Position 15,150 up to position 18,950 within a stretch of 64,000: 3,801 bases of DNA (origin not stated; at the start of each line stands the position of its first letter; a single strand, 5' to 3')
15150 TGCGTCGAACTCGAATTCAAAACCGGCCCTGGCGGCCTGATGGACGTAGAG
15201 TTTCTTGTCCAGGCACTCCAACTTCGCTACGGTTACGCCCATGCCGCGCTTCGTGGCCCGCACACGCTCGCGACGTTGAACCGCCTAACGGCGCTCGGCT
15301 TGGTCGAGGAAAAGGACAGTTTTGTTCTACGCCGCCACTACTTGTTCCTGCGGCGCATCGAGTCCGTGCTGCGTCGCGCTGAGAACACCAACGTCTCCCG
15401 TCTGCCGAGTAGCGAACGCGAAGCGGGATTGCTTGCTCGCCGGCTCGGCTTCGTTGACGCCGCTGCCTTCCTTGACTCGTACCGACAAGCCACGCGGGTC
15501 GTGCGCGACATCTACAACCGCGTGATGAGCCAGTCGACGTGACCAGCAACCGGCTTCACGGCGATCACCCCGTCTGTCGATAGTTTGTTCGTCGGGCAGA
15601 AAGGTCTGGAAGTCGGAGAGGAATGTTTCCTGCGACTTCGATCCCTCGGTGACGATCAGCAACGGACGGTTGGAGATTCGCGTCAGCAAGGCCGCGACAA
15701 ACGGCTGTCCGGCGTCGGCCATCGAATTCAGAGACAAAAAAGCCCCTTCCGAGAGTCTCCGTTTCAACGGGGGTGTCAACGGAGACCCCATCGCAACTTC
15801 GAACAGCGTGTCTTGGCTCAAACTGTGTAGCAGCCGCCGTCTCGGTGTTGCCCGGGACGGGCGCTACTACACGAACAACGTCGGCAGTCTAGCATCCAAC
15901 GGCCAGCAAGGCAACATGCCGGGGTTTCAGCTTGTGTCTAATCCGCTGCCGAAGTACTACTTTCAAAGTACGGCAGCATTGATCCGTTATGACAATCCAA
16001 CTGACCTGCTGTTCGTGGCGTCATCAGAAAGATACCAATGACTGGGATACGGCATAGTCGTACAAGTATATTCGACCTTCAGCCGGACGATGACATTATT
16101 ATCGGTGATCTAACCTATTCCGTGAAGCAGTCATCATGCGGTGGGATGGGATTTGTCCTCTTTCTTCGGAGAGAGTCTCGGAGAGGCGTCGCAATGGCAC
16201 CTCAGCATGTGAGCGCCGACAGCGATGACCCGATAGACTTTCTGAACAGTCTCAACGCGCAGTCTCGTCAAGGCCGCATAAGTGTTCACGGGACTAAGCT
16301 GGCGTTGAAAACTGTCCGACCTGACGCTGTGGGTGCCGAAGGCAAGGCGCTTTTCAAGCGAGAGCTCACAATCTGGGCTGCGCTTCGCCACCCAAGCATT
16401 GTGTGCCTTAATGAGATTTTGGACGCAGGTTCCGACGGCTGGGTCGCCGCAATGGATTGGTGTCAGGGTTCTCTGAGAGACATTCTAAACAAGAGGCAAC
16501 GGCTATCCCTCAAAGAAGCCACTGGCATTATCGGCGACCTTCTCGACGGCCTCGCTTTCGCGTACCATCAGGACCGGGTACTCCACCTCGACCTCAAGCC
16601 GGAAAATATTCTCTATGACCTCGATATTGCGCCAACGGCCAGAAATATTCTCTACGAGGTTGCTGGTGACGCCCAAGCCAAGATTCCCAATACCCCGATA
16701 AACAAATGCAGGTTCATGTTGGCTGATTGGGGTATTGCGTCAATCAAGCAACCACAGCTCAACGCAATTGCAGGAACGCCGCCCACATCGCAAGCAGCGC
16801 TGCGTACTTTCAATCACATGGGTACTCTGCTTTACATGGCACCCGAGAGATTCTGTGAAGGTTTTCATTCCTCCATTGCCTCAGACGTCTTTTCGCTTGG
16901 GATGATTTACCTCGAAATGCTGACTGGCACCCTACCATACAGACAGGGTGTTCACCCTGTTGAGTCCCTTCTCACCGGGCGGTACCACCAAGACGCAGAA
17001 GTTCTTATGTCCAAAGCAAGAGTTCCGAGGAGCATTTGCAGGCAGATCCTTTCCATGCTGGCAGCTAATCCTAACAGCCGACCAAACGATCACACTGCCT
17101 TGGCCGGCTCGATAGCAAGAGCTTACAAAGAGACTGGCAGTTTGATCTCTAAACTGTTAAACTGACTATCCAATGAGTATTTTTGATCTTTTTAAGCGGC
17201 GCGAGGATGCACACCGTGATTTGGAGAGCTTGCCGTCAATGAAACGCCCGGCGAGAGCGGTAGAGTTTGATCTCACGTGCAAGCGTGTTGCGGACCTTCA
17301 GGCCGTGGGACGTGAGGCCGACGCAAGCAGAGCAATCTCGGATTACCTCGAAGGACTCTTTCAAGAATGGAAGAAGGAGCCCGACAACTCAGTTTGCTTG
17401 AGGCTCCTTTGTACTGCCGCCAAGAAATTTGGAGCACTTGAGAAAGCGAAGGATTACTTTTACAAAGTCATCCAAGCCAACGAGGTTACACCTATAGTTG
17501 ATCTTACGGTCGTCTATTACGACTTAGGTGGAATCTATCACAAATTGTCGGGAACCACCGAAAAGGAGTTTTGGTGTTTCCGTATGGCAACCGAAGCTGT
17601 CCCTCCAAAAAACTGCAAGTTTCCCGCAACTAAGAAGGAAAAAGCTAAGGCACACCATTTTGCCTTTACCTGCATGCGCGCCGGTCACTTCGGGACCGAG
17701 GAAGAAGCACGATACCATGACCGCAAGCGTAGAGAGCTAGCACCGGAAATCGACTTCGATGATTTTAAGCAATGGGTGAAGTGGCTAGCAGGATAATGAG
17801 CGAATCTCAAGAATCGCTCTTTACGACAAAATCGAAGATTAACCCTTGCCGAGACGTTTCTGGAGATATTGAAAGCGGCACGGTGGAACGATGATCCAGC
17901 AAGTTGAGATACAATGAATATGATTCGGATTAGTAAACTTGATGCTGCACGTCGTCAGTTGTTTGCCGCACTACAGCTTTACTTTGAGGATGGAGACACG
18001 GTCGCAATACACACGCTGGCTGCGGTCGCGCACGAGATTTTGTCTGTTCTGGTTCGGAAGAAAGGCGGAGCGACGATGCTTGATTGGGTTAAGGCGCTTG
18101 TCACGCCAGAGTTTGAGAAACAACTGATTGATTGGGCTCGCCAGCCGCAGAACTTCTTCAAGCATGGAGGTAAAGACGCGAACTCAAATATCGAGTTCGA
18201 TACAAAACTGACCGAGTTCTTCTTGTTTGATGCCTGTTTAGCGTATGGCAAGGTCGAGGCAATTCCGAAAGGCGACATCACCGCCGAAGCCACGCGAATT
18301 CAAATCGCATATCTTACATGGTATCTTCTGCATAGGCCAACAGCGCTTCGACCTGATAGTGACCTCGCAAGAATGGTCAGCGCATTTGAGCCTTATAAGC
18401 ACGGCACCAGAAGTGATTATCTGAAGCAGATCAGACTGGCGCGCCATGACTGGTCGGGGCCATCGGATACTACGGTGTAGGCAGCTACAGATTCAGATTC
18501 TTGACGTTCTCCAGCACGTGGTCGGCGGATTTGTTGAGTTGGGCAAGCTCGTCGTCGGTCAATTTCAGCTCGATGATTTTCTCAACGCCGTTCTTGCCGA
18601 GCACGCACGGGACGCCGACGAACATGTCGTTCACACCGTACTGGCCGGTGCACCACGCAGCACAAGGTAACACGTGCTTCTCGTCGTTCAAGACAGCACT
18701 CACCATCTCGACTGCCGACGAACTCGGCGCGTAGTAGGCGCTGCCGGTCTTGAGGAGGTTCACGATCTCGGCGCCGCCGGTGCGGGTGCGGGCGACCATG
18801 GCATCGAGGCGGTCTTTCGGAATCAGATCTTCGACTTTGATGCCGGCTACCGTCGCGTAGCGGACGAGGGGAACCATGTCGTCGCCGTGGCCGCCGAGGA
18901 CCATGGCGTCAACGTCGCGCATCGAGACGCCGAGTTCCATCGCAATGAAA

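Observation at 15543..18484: Low-GC islet encoding an atypical Hanks kinase with three unknown partners (candidate novel defence/signalling module)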

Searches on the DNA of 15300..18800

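Call 82: search_rna_families(source=window, start=15300, end=18800, threshold=evalue, max_evalue=1)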
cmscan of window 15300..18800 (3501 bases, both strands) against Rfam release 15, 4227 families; matches with E-value up to 1: 0.
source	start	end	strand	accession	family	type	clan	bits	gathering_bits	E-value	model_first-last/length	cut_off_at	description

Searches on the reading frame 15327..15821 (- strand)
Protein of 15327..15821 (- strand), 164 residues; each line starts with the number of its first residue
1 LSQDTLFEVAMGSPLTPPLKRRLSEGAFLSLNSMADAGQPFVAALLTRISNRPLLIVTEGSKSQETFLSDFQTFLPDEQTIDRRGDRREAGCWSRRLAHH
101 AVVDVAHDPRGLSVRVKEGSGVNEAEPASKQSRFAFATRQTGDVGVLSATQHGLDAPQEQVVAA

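Call 9: search_protein_families(library=pfam, proteins=[window:15327-15821:-], max_evalue=0.1)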
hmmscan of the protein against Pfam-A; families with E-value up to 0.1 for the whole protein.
window:15327-15821:- (164 aa): 0 families

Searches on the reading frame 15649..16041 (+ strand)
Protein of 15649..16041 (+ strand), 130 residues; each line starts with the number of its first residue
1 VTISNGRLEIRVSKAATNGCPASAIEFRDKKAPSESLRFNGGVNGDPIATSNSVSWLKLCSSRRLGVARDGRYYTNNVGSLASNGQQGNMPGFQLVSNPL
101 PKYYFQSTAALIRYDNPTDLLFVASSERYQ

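Call 3: search_protein_families(library=pfam, proteins=[window:15649-16041:+], max_evalue=1)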
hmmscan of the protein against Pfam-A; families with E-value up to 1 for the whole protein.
window:15649-16041:+ (130 aa): 0 families

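Call 4: search_protein_families(library=padloc, proteins=[window:15649-16041:+], max_evalue=1)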
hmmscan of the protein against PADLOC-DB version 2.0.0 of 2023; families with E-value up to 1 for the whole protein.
window:15649-16041:+ (130 aa): 0 families

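Call 5: search_protein_families(library=ncbifam, proteins=[window:15649-16041:+], max_evalue=1)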
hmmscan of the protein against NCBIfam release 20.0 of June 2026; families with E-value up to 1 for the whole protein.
window:15649-16041:+ (130 aa): 0 families
